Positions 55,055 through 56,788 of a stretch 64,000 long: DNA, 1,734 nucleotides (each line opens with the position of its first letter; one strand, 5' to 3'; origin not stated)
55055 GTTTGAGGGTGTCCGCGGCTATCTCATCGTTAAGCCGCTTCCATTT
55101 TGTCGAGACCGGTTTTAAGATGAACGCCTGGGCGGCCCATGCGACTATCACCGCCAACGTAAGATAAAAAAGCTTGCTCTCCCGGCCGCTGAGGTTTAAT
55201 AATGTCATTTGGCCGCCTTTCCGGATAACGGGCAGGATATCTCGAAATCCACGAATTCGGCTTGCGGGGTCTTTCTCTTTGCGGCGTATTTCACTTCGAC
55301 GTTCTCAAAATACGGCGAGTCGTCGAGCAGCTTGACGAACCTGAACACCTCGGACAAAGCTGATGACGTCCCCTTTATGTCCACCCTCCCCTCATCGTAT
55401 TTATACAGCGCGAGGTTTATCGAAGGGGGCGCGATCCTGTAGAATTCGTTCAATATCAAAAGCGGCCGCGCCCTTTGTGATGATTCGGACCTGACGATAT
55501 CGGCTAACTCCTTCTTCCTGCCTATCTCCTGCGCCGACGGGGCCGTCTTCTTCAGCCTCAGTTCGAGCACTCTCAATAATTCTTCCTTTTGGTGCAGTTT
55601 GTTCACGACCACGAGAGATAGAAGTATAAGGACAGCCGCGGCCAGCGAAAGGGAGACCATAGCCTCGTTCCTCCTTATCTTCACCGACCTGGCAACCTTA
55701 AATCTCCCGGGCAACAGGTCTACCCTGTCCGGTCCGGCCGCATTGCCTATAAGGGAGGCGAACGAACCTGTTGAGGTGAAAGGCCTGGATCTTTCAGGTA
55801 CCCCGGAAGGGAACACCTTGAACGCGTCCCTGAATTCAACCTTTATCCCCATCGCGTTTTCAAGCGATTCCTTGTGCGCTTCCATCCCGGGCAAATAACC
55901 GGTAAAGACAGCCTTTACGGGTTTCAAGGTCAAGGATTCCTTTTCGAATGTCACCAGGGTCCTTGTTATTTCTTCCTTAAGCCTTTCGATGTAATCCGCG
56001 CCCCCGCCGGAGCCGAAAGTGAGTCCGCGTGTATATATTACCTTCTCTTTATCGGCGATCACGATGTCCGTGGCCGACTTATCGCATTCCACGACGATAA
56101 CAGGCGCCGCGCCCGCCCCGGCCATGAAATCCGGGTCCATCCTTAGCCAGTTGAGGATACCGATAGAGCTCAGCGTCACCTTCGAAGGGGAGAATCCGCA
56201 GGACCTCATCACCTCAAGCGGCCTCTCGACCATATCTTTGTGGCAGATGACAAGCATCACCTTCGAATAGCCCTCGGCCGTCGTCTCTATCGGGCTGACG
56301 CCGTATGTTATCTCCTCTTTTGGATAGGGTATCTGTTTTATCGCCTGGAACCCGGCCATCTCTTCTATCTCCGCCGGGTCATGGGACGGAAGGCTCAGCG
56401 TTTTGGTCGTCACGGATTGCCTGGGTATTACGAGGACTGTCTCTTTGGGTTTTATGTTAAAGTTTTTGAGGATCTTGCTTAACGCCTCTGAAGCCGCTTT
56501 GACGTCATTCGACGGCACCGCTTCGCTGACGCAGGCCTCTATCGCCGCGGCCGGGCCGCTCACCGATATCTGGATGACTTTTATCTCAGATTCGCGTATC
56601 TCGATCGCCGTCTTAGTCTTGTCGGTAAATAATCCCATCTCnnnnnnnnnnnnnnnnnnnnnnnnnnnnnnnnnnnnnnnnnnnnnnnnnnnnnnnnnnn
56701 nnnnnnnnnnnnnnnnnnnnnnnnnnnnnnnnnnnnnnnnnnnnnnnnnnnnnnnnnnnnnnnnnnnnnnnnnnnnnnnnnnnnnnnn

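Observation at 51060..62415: Non-canonical type II secretion / type IV pilus-like cluster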

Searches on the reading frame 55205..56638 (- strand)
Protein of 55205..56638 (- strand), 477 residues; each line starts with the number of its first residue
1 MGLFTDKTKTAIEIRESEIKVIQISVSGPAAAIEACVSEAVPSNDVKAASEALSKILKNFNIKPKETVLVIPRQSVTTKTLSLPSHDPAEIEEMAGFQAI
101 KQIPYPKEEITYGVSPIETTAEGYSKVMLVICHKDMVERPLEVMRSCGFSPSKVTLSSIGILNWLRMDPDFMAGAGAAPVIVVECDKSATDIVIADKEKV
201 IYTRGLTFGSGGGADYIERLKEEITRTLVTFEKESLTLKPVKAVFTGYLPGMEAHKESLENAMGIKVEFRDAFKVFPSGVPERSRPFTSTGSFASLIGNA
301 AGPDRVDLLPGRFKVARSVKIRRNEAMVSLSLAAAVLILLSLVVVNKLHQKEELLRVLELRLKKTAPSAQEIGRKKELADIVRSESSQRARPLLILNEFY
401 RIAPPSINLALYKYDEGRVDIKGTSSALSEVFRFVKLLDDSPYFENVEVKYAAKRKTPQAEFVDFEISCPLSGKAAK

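Call 3: search_protein_families(library=pfam, proteins=[window:55205-56638:-], max_evalue=0.01)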
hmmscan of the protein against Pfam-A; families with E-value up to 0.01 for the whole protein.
window:55205-56638:- (477 aa): 2 families
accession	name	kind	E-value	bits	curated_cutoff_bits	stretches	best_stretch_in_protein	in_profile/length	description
PF11104.14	PilM_2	-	5.9e-16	58.8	27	1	12-210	2-212/340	Type IV pilus assembly protein PilM;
PF05137.18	PilN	-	3.8e-10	40.1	22.8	1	395-469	2-76/78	Fimbrial assembly protein (PilN)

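Call 5: search_protein_families(library=ncbifam, proteins=[window:55205-56638:-], max_evalue=0.001)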
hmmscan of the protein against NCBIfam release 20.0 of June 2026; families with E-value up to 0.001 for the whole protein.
window:55205-56638:- (477 aa): 2 families
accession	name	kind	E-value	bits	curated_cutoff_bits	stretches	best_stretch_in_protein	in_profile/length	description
TIGR01175.1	pilM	subfamily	1.2e-24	87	133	1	9-210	5-220/348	type IV pilus assembly protein PilM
NF045709.1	Amuc_1101_fam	equivalog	6.1e-13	48.4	650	1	49-209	54-208/608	Amuc_1101 family PilM-like pilus complex protein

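Call 7: find_homologous_proteins(query=window:55205-56638:-)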
Query window:55205-56638:- (477 aa): 51 proteins with E <= 0.001 among 8000 candidates.
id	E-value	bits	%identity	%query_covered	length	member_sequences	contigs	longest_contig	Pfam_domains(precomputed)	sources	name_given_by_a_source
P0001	0.0e+0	1025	100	100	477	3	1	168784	PF05137.19,PF11104.15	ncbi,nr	ncbi:MAG: pilus assembly protein PilM [Candidatus Omnitrophica bacterium]|nr:pilus assembly protein 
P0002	1.2e-261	886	84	100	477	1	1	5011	PF05137.19,PF11104.15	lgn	-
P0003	1.7e-260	882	84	100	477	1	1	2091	PF05137.19,PF11104.15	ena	-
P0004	6.0e-244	828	79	100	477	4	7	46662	PF05137.19,PF11104.15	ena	-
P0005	2.6e-242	822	79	100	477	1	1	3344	PF05137.19,PF11104.15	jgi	jgi:Tfp pilus assembly PilM family ATPase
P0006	3.8e-241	818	79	100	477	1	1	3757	PF05137.19,PF11104.15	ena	-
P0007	4.6e-241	818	79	100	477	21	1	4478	PF05137.19,PF11104.15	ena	-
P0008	1.8e-232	790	75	100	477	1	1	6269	PF05137.19,PF11104.15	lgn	-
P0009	6.1e-208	709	68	100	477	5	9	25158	PF05137.19,PF11104.15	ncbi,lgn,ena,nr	ncbi:MAG: hypothetical protein A3I43_01130 [Omnitrophica WOR_2 bacterium RIFCSPLOWO2_02_FULL_50_19]|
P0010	1.1e-204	698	68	99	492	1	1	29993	PF05137.19,PF11104.15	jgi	-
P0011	1.3e-202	691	66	99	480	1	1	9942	PF05137.19,PF11104.15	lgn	-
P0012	4.0e-202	690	66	100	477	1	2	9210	PF05137.19,PF11104.15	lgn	-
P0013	1.8e-200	684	66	100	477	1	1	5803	PF05137.19,PF11104.15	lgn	-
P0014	4.4e-177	607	60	98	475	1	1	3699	PF05137.19,PF11104.15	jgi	-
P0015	5.9e-177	607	58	100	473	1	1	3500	PF05137.19,PF11104.15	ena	-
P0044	1.3e-113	398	45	98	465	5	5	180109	PF05137.19,PF11104.15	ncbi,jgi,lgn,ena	-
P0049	2.3e-49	187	29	97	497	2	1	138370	PF05137.19,PF11104.15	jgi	-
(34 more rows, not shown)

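Call 10: find_encoding_contigs(protein=P0044, flank=10000, max_places=2)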
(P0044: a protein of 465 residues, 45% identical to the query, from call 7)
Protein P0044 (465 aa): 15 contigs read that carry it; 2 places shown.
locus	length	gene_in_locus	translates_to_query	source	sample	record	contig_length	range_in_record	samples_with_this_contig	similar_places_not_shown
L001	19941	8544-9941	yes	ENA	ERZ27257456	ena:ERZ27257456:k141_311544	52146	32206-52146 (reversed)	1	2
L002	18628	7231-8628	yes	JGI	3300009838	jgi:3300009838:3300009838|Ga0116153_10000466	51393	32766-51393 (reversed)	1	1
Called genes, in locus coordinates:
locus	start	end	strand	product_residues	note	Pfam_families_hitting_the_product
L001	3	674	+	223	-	?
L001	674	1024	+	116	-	-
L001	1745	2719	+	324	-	-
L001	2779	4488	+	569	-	PF05157:MshEN, PF00437:T2SSE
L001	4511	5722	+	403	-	PF28597:T2SSF_N (weak), PF00482:T2SSF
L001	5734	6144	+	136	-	PF07963:N_methyl (weak), PF08334:T2SSG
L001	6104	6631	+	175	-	PF07963:N_methyl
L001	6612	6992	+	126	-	-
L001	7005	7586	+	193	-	PF11612:T2SSJ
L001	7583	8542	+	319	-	PF21687:T2SSK_1st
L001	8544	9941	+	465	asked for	PF11104:PilM_2, PF05137:PilN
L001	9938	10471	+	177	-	PF04350:PilO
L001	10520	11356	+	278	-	PF13432:TPR_16 (faint), PF13424:TPR_12 (faint), PF00515:TPR_1 (faint), PF07719:TPR_2 (faint), PF13181:TPR_8 (faint), PF13428:TPR_14 (faint), PF14559:TPR_19 (faint), PF13174:TPR_6 (weak)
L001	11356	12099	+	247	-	PF07719:TPR_2 (faint), PF13174:TPR_6 (faint), PF13424:TPR_12 (faint), PF00515:TPR_1 (faint)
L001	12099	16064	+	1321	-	PF20148:DUF6531, PF05593:RHS_repeat, PF25023:TEN_YD-shell (weak), PF05593:RHS_repeat, PF25023:TEN_YD-shell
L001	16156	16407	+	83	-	-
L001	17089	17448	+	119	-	-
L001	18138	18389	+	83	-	-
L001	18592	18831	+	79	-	PF13411:MerR_1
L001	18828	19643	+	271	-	PF20703:nSTAND1 (weak), PF01637:ATPase_2, PF13191:AAA_16 (faint), PF13245:AAA_19 (weak), PF13401:AAA_22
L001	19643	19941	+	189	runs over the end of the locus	PF11356:T2SSC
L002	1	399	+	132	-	?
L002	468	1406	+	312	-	-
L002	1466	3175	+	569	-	PF05157:MshEN, PF00437:T2SSE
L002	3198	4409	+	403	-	PF00482:T2SSF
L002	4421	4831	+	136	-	PF07963:N_methyl (weak), PF08334:T2SSG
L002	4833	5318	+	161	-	PF07963:N_methyl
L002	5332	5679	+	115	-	-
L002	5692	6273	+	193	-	PF11612:T2SSJ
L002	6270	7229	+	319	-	PF21687:T2SSK_1st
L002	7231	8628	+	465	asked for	PF11104:PilM_2, PF05137:PilN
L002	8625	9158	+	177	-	PF04350:PilO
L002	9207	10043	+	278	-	PF13432:TPR_16 (faint), PF13424:TPR_12 (faint), PF00515:TPR_1 (faint), PF07719:TPR_2 (faint), PF13181:TPR_8 (faint), PF13428:TPR_14 (faint), PF14559:TPR_19 (faint), PF13174:TPR_6 (weak)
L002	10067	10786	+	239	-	PF00515:TPR_1 (faint), PF07719:TPR_2 (faint), PF13174:TPR_6 (faint), PF13424:TPR_12 (faint)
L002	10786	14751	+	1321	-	PF20148:DUF6531, PF05593:RHS_repeat, PF25023:TEN_YD-shell (weak), PF05593:RHS_repeat, PF25023:TEN_YD-shell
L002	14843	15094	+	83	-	-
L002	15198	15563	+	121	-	-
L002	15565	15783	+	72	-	-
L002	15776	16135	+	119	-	-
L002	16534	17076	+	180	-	-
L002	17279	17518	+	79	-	PF13411:MerR_1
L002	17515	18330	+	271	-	PF20703:nSTAND1 (weak), PF01637:ATPase_2, PF13191:AAA_16 (faint), PF13245:AAA_19 (weak), PF13401:AAA_22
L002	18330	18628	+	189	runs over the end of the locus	PF11356:T2SSC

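Call 11: find_encoding_contigs(protein=P0049, flank=10000, max_places=2)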
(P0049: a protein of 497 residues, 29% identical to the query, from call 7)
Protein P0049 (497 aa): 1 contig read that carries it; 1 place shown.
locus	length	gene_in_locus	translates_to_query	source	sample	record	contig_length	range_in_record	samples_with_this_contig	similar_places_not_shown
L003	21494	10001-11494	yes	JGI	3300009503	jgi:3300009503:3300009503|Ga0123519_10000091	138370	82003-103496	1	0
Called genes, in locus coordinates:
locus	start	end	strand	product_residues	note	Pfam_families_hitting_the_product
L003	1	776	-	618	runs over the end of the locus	-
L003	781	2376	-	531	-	PF02366:PMT, PF13231:PMT_2 (weak), PF16192:PMT_4TMC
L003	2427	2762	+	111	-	-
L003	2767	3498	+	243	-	PF00535:Glycos_transf_2, PF10111:Glyco_tranf_2_2, PF13641:Glyco_tranf_2_3 (weak)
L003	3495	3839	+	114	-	-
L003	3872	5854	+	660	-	PF00462:Glutaredoxin (faint)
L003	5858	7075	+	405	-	PF28597:T2SSF_N, PF00482:T2SSF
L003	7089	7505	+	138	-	PF07963:N_methyl (weak), PF08334:T2SSG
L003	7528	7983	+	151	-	-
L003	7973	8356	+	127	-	-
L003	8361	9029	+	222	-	PF07963:N_methyl, PF11612:T2SSJ (weak)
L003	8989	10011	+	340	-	PF21687:T2SSK_1st, PF12836:HHH_3 (faint)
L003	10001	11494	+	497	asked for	PF11104:PilM_2, PF05137:PilN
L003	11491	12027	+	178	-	PF04350:PilO (weak), PF10741:T2SSM_b (weak)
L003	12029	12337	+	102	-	PF09723:Zn_ribbon_8 (weak)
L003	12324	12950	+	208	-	PF00697:PRAI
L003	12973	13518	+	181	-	PF14385:DUF4416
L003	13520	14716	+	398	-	PF00291:PALP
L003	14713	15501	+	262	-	PF00290:Trp_syntA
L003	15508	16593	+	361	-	PF00483:NTP_transferase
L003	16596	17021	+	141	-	PF03652:RuvX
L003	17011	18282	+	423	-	PF00675:Peptidase_M16, PF05193:Peptidase_M16_C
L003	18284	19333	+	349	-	PF02163:Peptidase_M50, PF00571:CBS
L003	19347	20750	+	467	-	PF02878:PGM_PMM_I, PF02879:PGM_PMM_II, PF02880:PGM_PMM_III, PF00408:PGM_PMM_IV (weak)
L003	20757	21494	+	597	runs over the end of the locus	PF00009:GTP_EFTU, PF00071:Ras (weak), PF03144:GTP_EFTU_D2, PF00679:EFG_C, PF06421:LepA_C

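Call 21: search_solved_structures(query=window:55205-56638:-, max_evalue=10)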
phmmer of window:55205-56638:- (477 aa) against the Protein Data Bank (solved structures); distinct sequences matched with E-value up to 10: 6.
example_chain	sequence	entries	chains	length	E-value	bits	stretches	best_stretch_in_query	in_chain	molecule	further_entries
5eox_A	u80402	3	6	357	7.8e-11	44.7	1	2-218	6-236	Type 4 fimbrial biogenesis protein PilM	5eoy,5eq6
5eou_A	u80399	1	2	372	8.7e-11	44.5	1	2-218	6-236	Type 4 fimbrial biogenesis protein PilM,Type 4 fimbrial biogenesis protein PilN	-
3jc8_Ma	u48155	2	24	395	6.7e-09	38.3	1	47-224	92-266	Type IV pilus biogenesis protein PilM | PilM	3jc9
2ych_A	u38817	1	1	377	3.6e-06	29.3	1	11-230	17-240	COMPETENCE PROTEIN PILM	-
7vg7_B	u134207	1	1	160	0.13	14.2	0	19-73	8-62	Uteroglobin,PB1m6A9 peptide,Uteroglobin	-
7vf3_B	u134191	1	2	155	0.2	13.6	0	19-73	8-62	Uteroglobin,PB1m7 peptide,Uteroglobin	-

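Call 22: find_related_loci(query=A1, collection=genome_contigs, flank=10000)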
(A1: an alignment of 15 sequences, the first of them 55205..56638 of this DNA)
Query A1 (477 aa) in genome_contigs; peptide patterns used: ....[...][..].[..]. (x = any residue, [..] = any of these).
31 stretches matched a pattern; 18 encode a relative of the query (tblastn E <= 1e-3); 18 distinct loci.
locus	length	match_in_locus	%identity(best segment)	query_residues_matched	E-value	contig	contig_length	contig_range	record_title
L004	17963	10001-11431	79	1-477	0e+0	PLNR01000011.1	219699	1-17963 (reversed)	MAG: Candidatus Omnitrophota bacterium isolate fen_1319 73.20120800_E1X.29_contig_40, whole genome shotgun sequence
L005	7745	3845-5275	79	1-477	0e+0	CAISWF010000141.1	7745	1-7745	MAG: Candidatus Omnitrophica bacterium isolate E3_bin-509 genome assembly, contig: bin-509:141/171, whole genome shotgun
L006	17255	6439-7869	68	1-477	0e+0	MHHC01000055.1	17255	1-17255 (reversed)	MAG: Omnitrophica WOR_2 bacterium RIFCSPLOWO2_12_FULL_51_24 rifcsplowo2_12_scaffold_5292, whole genome shotgun sequence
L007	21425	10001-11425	47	1-475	5e-152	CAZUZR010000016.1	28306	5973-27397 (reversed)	MAG TPA_asm: uncultured Planctomycetia bacterium isolate binchicken_co266_232 genome assembly, contig: NODE_2800_length_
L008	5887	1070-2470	49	10-477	4e-149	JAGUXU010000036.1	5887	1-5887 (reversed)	MAG: Candidatus Omnitrophota bacterium isolate DeMMO4_7 c_000000003956, whole genome shotgun sequence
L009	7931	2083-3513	48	1-477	3e-147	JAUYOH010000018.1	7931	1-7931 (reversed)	MAG: Candidatus Omnitrophota bacterium isolate C4_maxbin.042 C4_k141_9332, whole genome shotgun sequence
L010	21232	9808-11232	46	1-475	4e-146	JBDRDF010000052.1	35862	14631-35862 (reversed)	MAG: Candidatus Omnitrophota bacterium isolate MEGAHIT-group-1.237 k141_10586709, whole genome shotgun sequence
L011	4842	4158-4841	87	1-228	2e-131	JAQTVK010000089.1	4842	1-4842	MAG: Candidatus Omnitrophota bacterium isolate STB_86 NODE_57424_length_4842_cov_2.555037_Sandtown_B, whole genome shotg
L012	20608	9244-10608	44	1-469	2e-119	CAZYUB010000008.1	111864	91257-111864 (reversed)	MAG TPA_asm: uncultured Planctomycetia bacterium isolate binchicken_co154_66 genome assembly, contig: NODE_108_length_11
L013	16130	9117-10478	37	1-476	7e-98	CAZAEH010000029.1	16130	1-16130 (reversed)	MAG TPA_asm: uncultured Planctomycetia bacterium isolate binchicken_co117_58 genome assembly, contig: NODE_6680_length_1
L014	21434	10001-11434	30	6-477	3e-63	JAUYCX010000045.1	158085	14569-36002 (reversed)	MAG: Candidatus Omnitrophota bacterium isolate C20_maxbin.112_sub C20_k141_65624, whole genome shotgun sequence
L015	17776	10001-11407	30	9-471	6e-63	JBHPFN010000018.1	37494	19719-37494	Candidatus Omnitrophota bacterium isolate SAG AM-311-J20 NODE_18_length_37494_cov_32.899143, whole genome shotgun sequen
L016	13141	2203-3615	29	10-474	2e-60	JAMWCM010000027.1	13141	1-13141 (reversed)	MAG: Candidatus Omnitrophota bacterium isolate QZM4_1.bins.105.Tibet NODE_13658_length_13141_cov_3.523129, whole genome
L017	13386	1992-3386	28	10-469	5e-54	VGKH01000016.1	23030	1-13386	MAG: Candidatus Omnitrophota bacterium isolate K_DeepCast_250m_m2_027 K_DeepCast_250m_m2_027_Ga0194125_10004092, whole g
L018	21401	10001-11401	28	10-471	4e-53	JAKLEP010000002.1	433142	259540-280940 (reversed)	MAG: Candidatus Omnitrophota bacterium isolate RA.bin136 RA.bin136_2, whole genome shotgun sequence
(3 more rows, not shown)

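Call 25: find_homologous_proteins(query=A1, max_evalue=0.001)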
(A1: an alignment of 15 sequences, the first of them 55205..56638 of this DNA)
Query A1 (15 sequences) (477 aa, profile of the alignment): 56 proteins with E <= 0.001 among 8000 candidates.
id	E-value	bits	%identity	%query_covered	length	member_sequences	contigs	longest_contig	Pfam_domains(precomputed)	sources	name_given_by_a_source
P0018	8.3e-212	722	47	100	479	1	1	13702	PF05137.19,PF11104.15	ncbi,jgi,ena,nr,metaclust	ncbi:MAG: hypothetical protein AMJ78_04545 [Omnitrophica WOR_2 bacterium SM23_29]|nr:MAG: hypothetic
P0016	5.2e-208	710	50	97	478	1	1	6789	PF05137.19,PF11104.15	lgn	-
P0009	3.5e-206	704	68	100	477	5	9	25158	PF05137.19,PF11104.15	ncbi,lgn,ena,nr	ncbi:MAG: hypothetical protein A3I43_01130 [Omnitrophica WOR_2 bacterium RIFCSPLOWO2_02_FULL_50_19]|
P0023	7.7e-206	703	46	99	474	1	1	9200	PF05137.19,PF11104.15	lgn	-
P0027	2.1e-205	701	45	100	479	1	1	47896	PF05137.19,PF11104.15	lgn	-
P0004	4.2e-205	700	79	100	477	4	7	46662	PF05137.19,PF11104.15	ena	-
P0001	5.5e-205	700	100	100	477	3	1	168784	PF05137.19,PF11104.15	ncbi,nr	ncbi:MAG: pilus assembly protein PilM [Candidatus Omnitrophica bacterium]|nr:pilus assembly protein 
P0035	3.0e-204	697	45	100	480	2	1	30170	PF05137.19,PF11104.15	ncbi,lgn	-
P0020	5.8e-204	696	46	100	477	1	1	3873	PF05137.19,PF11104.15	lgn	-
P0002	2.0e-202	691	84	100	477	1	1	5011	PF05137.19,PF11104.15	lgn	-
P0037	2.2e-202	691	46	100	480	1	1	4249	PF05137.19,PF11104.15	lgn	-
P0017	9.7e-202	689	47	100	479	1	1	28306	PF05137.19,PF11104.15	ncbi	-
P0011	2.7e-201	688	66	99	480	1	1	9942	PF05137.19,PF11104.15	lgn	-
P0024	3.8e-201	687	46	99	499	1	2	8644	PF05137.19,PF11104.15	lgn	-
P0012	4.1e-201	687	66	100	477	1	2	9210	PF05137.19,PF11104.15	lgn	-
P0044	7.8e-178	610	45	98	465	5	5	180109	PF05137.19,PF11104.15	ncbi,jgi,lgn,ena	-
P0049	8.3e-166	571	29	97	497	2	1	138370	PF05137.19,PF11104.15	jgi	-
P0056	9.9e-11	59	-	-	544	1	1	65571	PF05137.19,PF11104.15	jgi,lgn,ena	-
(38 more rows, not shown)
